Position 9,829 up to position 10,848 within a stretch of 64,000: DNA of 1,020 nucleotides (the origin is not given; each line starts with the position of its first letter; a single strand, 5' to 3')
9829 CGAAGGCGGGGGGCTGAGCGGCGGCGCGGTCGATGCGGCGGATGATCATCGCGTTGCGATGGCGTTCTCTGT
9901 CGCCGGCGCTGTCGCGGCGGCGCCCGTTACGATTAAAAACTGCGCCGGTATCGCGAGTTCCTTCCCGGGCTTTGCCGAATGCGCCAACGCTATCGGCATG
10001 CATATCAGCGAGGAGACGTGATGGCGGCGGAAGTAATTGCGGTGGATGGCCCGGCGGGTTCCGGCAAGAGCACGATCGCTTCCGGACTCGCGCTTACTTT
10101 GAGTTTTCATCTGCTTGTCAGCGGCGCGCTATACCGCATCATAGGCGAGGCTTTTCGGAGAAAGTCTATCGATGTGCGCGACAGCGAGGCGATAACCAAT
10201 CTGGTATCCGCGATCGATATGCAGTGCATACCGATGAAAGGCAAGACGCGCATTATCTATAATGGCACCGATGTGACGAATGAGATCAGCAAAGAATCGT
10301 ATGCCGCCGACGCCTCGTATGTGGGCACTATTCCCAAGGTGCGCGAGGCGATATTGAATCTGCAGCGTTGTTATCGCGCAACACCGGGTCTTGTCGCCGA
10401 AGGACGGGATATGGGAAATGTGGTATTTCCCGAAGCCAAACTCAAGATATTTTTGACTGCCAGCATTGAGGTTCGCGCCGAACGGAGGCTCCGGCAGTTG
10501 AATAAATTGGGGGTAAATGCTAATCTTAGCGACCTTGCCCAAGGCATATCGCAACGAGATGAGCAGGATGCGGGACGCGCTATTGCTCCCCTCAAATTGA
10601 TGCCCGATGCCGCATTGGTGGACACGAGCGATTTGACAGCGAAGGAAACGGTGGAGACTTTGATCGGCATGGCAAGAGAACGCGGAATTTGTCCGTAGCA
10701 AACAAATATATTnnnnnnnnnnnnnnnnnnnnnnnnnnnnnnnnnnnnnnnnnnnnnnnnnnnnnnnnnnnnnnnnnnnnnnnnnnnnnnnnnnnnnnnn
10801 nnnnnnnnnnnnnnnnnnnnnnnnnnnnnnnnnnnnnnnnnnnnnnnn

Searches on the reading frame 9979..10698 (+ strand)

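Call 40: search_protein_families(library=pfam, proteins=[window:9979-10698:+], max_evalue=0.001)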
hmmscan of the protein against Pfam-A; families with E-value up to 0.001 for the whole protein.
window:9979-10698:+ (239 aa): 3 families
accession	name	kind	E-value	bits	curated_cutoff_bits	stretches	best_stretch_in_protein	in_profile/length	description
PF02224.24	Cytidylate_kin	-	2.1e-64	217.5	26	1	20-232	1-209/211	Cytidylate kinase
PF13189.12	Cytidylate_kin2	-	5.1e-06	27.2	28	1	19-195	1-148/176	Cytidylate kinase-like family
PF13238.12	AAA_18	-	0.00023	22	29.4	0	20-170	1-108/128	AAA domain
